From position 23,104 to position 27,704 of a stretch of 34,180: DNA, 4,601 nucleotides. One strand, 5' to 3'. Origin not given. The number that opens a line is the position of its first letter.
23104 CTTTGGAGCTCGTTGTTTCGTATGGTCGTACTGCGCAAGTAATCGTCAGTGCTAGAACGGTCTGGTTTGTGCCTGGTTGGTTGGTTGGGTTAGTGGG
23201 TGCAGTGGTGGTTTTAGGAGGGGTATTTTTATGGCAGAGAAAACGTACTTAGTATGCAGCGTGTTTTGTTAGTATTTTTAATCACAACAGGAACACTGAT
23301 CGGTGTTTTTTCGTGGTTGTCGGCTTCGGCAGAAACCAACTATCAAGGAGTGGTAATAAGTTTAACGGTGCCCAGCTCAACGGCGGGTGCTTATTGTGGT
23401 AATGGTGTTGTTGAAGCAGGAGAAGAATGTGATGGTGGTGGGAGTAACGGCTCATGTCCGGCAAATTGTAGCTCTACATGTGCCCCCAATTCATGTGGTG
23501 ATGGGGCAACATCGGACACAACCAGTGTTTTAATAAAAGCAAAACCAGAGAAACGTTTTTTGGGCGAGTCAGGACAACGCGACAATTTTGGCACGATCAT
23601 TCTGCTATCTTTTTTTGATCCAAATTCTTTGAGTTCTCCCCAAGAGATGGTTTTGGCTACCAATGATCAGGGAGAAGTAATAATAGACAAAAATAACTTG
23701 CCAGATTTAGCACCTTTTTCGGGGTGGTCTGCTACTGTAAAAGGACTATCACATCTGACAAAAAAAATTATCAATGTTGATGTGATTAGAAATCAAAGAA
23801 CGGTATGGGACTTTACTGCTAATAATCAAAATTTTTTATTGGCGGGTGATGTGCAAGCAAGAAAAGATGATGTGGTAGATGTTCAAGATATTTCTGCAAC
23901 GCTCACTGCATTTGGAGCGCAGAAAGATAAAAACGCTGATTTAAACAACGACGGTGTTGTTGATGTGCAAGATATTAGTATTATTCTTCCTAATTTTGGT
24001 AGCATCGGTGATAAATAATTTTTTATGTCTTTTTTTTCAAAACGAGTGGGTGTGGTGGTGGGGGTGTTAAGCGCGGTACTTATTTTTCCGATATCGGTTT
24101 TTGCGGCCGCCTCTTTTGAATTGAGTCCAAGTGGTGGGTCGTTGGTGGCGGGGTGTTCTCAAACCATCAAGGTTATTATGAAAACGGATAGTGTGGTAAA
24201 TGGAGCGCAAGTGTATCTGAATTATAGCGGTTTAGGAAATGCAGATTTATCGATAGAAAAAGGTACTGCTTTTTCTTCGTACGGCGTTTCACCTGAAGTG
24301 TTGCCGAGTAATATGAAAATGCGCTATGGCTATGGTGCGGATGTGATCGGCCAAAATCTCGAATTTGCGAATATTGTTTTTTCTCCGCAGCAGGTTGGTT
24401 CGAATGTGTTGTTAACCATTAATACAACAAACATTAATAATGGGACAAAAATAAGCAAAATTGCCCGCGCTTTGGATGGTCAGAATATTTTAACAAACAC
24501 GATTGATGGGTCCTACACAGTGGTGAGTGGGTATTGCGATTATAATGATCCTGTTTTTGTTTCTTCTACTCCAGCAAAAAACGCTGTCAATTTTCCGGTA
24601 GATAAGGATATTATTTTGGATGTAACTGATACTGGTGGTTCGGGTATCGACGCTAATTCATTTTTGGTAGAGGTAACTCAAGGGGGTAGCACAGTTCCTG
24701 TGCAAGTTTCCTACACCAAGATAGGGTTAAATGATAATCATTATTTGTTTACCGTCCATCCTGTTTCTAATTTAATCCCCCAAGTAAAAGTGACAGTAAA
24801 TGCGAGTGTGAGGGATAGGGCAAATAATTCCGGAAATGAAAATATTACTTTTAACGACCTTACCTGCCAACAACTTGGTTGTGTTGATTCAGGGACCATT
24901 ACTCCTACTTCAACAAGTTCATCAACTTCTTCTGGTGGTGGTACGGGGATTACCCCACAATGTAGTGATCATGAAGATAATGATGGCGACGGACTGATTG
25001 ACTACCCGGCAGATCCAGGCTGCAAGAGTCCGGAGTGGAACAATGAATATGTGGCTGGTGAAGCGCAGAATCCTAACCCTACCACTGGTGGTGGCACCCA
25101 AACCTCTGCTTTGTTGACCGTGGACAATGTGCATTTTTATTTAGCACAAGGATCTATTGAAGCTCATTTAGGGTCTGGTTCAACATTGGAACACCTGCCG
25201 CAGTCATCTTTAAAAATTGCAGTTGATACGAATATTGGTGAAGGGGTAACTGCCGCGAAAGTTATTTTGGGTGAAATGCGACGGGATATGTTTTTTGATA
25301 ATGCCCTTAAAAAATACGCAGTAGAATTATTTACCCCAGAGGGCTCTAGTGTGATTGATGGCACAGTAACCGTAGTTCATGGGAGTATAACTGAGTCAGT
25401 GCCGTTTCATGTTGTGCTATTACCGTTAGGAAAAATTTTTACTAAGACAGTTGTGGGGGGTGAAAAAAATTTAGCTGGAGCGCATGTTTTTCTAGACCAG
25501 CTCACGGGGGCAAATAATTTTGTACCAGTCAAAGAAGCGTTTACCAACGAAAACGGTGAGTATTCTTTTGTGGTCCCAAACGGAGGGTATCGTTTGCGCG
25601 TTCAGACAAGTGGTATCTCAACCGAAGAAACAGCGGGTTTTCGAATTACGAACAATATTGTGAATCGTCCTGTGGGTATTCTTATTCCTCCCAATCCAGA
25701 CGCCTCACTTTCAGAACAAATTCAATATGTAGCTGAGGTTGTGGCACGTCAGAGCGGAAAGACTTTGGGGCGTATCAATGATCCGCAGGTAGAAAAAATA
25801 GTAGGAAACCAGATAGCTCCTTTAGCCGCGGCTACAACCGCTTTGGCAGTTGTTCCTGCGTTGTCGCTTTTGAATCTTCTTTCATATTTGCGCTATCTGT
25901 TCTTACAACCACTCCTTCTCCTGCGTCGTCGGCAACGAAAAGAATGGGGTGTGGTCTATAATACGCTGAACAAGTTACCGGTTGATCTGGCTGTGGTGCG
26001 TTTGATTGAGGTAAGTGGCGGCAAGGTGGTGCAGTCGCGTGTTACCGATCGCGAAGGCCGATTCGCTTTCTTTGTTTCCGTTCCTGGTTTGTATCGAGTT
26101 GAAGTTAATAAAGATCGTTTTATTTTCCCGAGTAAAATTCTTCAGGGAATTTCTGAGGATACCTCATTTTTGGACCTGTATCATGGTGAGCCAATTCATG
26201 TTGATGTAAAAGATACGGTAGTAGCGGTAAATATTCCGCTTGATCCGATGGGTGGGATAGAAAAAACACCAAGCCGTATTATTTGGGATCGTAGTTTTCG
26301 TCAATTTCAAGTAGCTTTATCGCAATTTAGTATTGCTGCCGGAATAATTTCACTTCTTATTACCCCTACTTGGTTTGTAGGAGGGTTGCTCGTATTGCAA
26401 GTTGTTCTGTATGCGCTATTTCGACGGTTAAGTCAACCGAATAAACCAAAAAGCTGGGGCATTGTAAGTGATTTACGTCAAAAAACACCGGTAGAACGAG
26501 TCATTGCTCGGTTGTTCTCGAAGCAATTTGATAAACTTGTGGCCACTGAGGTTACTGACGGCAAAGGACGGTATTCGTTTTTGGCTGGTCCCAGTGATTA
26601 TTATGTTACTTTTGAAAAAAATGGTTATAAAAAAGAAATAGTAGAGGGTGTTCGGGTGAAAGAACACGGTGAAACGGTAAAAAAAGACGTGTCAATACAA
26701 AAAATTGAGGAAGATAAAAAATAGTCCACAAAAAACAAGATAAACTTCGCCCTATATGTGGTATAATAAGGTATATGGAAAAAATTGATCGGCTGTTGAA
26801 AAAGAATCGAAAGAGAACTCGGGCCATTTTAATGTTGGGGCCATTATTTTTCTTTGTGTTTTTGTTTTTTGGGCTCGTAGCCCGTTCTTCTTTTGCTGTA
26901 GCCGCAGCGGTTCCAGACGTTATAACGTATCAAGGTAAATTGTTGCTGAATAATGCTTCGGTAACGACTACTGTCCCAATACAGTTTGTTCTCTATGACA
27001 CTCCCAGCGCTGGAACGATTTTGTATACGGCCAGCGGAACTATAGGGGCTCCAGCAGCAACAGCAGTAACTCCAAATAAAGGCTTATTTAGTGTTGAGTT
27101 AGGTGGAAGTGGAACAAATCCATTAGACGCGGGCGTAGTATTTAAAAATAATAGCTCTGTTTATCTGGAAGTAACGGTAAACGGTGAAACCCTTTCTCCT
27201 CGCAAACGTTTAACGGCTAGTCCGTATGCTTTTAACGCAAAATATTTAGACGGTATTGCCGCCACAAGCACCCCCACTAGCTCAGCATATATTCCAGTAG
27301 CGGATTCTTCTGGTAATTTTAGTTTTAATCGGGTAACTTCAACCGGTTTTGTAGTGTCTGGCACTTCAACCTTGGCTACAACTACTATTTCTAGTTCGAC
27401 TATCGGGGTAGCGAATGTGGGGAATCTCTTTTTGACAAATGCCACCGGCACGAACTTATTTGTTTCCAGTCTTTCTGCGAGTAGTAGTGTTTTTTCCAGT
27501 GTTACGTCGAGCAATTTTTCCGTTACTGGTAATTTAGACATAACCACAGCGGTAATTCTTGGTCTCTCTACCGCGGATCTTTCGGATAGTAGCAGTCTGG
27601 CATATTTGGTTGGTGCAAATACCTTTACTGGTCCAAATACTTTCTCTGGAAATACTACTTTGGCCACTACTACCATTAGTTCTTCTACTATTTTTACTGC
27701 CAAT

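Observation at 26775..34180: Giant ORF absent from the supplied ORF track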

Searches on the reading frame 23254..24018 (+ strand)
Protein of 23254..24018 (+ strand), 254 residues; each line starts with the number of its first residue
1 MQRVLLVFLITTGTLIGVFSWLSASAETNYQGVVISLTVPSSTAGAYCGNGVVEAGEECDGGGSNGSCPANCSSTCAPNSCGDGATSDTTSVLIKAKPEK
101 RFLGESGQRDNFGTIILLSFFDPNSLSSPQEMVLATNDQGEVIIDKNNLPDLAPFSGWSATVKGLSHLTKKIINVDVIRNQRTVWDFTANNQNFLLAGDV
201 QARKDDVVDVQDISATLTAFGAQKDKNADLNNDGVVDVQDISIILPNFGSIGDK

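Call 4: search_protein_families(library=pfam, proteins=[window:23254-24018:+], max_evalue=0.01)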
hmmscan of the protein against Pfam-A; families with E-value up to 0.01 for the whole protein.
window:23254-24018:+ (254 aa): 0 families

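Call 17: find_encoding_contigs(protein=window:23254-24018:+, flank=10000, max_places=4)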
Protein window:23254-24018:+ (254 aa): 1 contig read that carries it; 1 place shown.
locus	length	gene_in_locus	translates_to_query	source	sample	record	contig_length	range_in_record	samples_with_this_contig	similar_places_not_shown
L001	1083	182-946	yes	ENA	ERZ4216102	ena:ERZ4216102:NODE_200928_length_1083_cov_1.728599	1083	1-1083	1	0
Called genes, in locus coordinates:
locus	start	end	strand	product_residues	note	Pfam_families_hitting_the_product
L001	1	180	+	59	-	?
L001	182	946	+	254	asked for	-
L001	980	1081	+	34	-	?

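Call 52: search_protein_families(library=pfam, proteins=[window:23254-24015:+], max_evalue=1)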
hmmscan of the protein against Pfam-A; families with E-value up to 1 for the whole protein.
window:23254-24015:+ (254 aa): 1 family
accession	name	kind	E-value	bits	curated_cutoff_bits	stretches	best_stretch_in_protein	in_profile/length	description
PF00404.24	Dockerin_1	-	0.44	11.2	22.9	0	222-244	30-52/57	Dockerin type I domain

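Call 53: search_protein_families(library=ncbifam, proteins=[window:23254-24015:+], max_evalue=1)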
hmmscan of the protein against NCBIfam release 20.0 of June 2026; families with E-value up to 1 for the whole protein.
window:23254-24015:+ (254 aa): 1 family
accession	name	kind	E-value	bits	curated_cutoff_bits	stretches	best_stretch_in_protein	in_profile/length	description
NF041540.1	dockerin_GC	domain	3.9e-05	23.9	29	1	201-248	11-63/67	GC-type dockerin domain-anchored protein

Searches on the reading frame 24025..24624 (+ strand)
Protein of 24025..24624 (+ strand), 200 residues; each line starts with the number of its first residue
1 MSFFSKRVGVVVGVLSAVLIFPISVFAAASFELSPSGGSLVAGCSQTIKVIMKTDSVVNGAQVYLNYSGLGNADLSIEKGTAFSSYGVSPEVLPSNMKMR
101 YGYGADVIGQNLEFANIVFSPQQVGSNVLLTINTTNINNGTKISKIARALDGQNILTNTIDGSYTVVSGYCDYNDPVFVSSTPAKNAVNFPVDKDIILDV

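Call 52: search_protein_families(library=pfam, proteins=[window:24025-24624:+], max_evalue=1)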
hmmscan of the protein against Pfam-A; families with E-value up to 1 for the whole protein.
window:24025-24624:+ (200 aa): 1 family
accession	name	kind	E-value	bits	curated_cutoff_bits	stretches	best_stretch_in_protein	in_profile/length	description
PF13205.12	Big_5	-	0.13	13.4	23.6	1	174-196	3-25/105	Bacterial Ig-like domain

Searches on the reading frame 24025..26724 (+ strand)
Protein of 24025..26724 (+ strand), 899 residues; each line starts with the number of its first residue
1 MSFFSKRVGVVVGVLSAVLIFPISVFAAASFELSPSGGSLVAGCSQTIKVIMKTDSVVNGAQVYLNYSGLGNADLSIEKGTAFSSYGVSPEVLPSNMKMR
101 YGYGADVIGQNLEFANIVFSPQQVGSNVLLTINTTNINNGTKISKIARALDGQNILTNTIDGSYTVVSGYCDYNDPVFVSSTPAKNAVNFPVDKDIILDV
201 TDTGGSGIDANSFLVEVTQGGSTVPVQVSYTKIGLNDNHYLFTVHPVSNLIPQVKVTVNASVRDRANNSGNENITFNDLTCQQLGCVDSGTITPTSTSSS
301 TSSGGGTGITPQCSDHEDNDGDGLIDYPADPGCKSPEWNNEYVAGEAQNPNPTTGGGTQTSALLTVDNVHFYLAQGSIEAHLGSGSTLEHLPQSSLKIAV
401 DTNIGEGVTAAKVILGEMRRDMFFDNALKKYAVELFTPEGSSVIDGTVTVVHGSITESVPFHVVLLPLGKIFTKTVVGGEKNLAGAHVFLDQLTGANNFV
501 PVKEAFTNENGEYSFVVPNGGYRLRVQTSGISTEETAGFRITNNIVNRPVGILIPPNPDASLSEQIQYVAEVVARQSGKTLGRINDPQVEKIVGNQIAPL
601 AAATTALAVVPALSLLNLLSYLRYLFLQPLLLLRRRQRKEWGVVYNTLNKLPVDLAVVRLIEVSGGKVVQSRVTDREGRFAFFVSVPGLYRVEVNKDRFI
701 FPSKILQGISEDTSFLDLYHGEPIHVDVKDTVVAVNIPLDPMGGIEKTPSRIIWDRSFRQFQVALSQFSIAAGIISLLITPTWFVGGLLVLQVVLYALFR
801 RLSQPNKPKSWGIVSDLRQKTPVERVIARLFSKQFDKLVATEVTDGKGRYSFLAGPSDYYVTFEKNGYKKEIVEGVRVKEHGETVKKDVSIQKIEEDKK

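Call 4: search_protein_families(library=pfam, proteins=[window:24025-26724:+], max_evalue=0.01)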
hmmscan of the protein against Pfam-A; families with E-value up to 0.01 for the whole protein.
window:24025-26724:+ (899 aa): 4 families
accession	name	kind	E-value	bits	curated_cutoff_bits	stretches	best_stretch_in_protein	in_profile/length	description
PF13620.12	CarboxypepD_reg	-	1.3e-18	67.5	32.3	3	482-543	13-71/82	Carboxypeptidase regulatory-like domain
PF17210.9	SdrD_B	-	1.5e-10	41.7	29.7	0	656-708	27-78/112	SdrD B-like domain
PF13205.12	Big_5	-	0.00027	22.1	23.6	1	174-276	3-103/105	Bacterial Ig-like domain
PF08400.16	phage_tail_N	-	0.00073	20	26.6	0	838-880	37-79/134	Prophage tail fibre N-terminal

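Call 11: find_encoding_contigs(protein=window:24025-26724:+, flank=10000, max_places=6)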
Protein window:24025-26724:+ (899 aa): no gene with exactly this product is on record in the collection.

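Call 53: search_protein_families(library=ncbifam, proteins=[window:24025-26721:+], max_evalue=1)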
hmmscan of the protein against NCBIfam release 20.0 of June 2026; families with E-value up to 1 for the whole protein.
window:24025-26721:+ (899 aa): 2 families
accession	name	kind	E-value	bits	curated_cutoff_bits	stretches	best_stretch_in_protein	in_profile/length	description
NF033662.1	acid_disulf_rpt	repeat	7.4e-06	25.6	41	1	312-335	6-28/32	acidic double-disulfide repeat-containing protein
NF058648.1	ECF_sub_HI1622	equivalog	0.00014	21.9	100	0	501-607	53-150/180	NikL family nickel/cobalt ECF transporter subunit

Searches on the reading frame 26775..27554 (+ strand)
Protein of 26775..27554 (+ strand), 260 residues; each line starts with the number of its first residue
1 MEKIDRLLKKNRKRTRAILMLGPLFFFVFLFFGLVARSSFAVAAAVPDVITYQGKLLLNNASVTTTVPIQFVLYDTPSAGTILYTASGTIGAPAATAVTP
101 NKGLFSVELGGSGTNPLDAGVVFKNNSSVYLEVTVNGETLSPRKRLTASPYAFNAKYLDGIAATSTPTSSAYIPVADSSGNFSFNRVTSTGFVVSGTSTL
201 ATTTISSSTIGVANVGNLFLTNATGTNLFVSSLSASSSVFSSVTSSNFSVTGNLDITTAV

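Call 21: search_protein_families(library=pfam, proteins=[window:26775-27554:+], max_evalue=1)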
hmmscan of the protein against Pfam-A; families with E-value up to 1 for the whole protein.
window:26775-27554:+ (260 aa): 0 families

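Call 25: search_solved_structures(query=A1, max_evalue=10)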
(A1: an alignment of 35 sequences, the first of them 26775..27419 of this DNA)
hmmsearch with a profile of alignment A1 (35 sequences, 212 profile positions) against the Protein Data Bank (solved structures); distinct sequences matched with E-value up to 10: 1.
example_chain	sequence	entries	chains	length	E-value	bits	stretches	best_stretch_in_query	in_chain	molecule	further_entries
5fu5_A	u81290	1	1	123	0.12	15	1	47-111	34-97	CBM77-RFPL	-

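Call 32: predict_structure(alignment_id=A1)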
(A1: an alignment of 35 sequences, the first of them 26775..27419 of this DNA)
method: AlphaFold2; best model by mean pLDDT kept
length: 215 residues; sequences in the alignment: 35
mean_pLDDT: 81.9   pTM: 0.56
mean pLDDT of the five models: 81.9, 78.2, 77.7, 76.0, 74.1
residues with pLDDT >= 90: 109; 70-90: 46; 50-70: 49; < 50: 11
segments of 3 or more residues with pLDDT < 50: 151-161
pLDDT, mean of each block of 10 residues (from residue 1): 91 90 95 88 80 94 97 94 96 97 95 91 80 95 78 44 59 72 69 63 63 61
secondary structure, 60 per line:
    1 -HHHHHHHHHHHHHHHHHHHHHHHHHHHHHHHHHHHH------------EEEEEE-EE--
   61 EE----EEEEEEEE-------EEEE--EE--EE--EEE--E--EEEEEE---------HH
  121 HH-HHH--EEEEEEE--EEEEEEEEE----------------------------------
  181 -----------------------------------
elements in order: H2-37 E50-55 E67-74 E82-85 E96-98 E104-109 H119-122 E129-135 E138-146

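Call 35: fold_search(model_id=the predicted structure, library=pdb)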
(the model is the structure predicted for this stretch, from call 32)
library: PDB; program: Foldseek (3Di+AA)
matches with E <= 10: 1265; with E <= 0.001: 0
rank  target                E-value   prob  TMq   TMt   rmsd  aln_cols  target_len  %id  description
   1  9jl0_A                1.6e-02  0.89  0.25  0.38   6.6       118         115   12  Crystal structure of feline CD8aa homodimer (released 2025-07-02)
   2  1s9a_A                2.4e-02  0.75  0.21  0.19   8.8       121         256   12  Crystal Structure of 4-Chlorocatechol 1,2-dioxygenase from Rhodococcus opacus 1CP (released 2004-06-01)
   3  9nj3_L                3.5e-02  0.89  0.26  0.42   6.7       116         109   10  Computationally optimized broadly reactive influenza B hemagglutinin BC2 bound by antibodies #46 and #3978 (released 2026-03-11)
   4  8dyt_B                4.1e-02  0.77  0.24  0.40   7.1       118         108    9  Cryo-EM structure of 227 Fab in complex with (NPNA)8 peptide (released 2023-08-02)
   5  8iqr_l                4.4e-02  0.77  0.24  0.29   8.5       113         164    9  Crystal structure of Anti-PEG antibody M9 Fv-clasp fragment with PEG (co-crystallization with PEG550DME) (released 2024-03-20)
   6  9piv_L                4.6e-02  0.84  0.26  0.42   8.6       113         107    6  HIV-1 bnAb 9-71 in complex with BG505 MD39 SOSIP and RM19R (released 2026-03-04)
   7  7wro_L                4.9e-02  0.77  0.25  0.40   6.9       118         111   12  Local structure of BD55-3372 and delta spike (released 2022-06-22)
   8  2zgt_A                4.9e-02  0.08  0.09  0.12  15.9       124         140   14  Crystal structure of Agrocybe aegerita lectin AAL mutant F93G (released 2009-01-20)
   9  2yeq_A                5.2e-02  0.99  0.31  0.14   4.7       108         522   14  Structure of PhoD (released 2012-04-18)
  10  7mhz_P                5.2e-02  0.72  0.23  0.36   6.6       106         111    8  Human Hedgehog acyltransferase (HHAT) in complex with a palmitoylated Hedgehog peptide product and a Fab antibody frag (released 2021-06-16)
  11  2zgt_B                5.5e-02  0.08  0.09  0.12  16.1       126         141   15  Crystal structure of Agrocybe aegerita lectin AAL mutant F93G (released 2009-01-20)
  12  9lp0_E                6.6e-02  0.82  0.26  0.45   6.2       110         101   12  Cryo-EM structure of SARS-CoV-2 KP.3.1.1 spike glycoprotein in complex with F61R2-780 Fab (released 2026-01-28)
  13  2uyl_A                6.6e-02  0.69  0.23  0.22   5.9       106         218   11  Crystal structure of a monoclonal antibody directed against an antigenic determinant common to Ogawa and Inaba serotyp (released 2008-05-13)
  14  8bg6_B                7.0e-02  0.69  0.25  0.40   8.7       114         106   12  SARS-CoV-2 S protein in complex with pT1644 Fab (released 2023-11-08)
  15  9mr2_B                7.0e-02  0.69  0.25  0.41   6.6       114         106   12  SARS-CoV-2 S2 monomer in complex with NICA01A-1401 Fab (released 2025-11-26)
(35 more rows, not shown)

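Call 40: fold_search(model_id=the predicted structure, library=viral)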
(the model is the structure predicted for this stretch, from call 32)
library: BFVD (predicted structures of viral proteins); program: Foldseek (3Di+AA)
matches with E <= 10: 402; with E <= 0.001: 1
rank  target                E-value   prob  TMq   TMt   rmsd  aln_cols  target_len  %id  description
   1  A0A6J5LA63            3.7e-04  0.99  0.24  0.28  26.4       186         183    9  Uncharacterized protein [uncultured Caudovirales phage]
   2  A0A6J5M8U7            4.2e-03  0.93  0.23  0.25  12.8       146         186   16  Uncharacterized protein [uncultured Caudovirales phage]
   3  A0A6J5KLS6            4.5e-03  0.93  0.24  0.27  18.0       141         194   13  Uncharacterized protein [uncultured Caudovirales phage]
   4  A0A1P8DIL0            6.3e-03  1.00  0.29  0.23   6.1       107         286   16  (no name in the UniProt tables at hand)
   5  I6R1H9                1.3e-02  0.84  0.27  0.14  16.1       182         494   15  (no name in the UniProt tables at hand)
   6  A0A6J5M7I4            1.3e-02  0.99  0.29  0.31   4.8       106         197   13  Uncharacterized protein [uncultured Caudovirales phage]
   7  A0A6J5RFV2            3.0e-02  0.95  0.29  0.45  13.1       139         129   14  Uncharacterized protein [uncultured Caudovirales phage]
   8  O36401                3.0e-02  0.44  0.24  0.10  24.4       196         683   17  Uncharacterized gene A8 protein [Alcelaphine herpesvirus 1 (strain C500)]
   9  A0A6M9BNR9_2          3.0e-02  0.28  0.19  0.06  24.3       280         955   11  RNA-directed RNA polymerase (Fragment) [Lactuca sativa picorna-like virus]
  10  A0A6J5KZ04            3.2e-02  0.96  0.25  0.43   4.8       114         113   11  Uncharacterized protein [uncultured Caudovirales phage]
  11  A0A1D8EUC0            3.4e-02  0.66  0.18  0.13   8.6       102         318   12  Minor tail protein [Propionibacterium phage G4]
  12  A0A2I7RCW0            3.6e-02  0.97  0.29  0.49   6.0       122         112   12  (no name in the UniProt tables at hand)
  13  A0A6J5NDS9            3.6e-02  0.57  0.22  0.13  20.4       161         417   14  Big-1 domain-containing protein (Fragment) [uncultured Caudovirales phage]
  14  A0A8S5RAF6            3.6e-02  0.14  0.14  0.10  18.6       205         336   11  Uncharacterized protein [virus sp. ctQcs9]
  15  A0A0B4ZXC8            4.1e-02  0.30  0.19  0.12  23.0       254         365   14  Envelope glycoprotein I [Suid herpesvirus 1]
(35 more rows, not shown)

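Call 95: search_protein_representatives(alignment_id=A1)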
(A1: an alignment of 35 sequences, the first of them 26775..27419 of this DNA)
Query: 35 sequences, 212 profile positions. Proteins with E-value up to 0.001 (for the whole library): 41907; up to 1e-10: 11206; up to 1e-30: 303. The best 150 are listed.
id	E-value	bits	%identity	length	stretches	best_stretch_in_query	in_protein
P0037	2.7e-84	298.1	-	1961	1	4-208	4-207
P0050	7.1e-82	290.2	-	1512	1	1-210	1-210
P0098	2.0e-80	285.5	-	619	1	7-203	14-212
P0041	2.8e-80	285.0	-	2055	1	9-209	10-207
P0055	1.8e-79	282.3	-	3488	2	8-209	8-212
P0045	2.0e-79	282.2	-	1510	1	1-210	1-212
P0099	3.0e-79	281.6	-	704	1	3-197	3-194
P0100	7.2e-79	280.4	-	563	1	1-209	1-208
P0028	7.3e-79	280.4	-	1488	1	14-211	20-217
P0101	1.1e-78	279.7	-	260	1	6-201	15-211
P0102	3.6e-78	278.1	-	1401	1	12-209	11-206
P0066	5.9e-78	277.4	-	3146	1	2-206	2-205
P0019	6.4e-78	277.3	-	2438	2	10-210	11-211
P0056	2.0e-77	275.6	-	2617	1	2-202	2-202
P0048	3.0e-77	275.1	-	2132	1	5-203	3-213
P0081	1.7e-72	259.6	-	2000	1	13-208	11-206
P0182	5.1e-57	209.0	-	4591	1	14-167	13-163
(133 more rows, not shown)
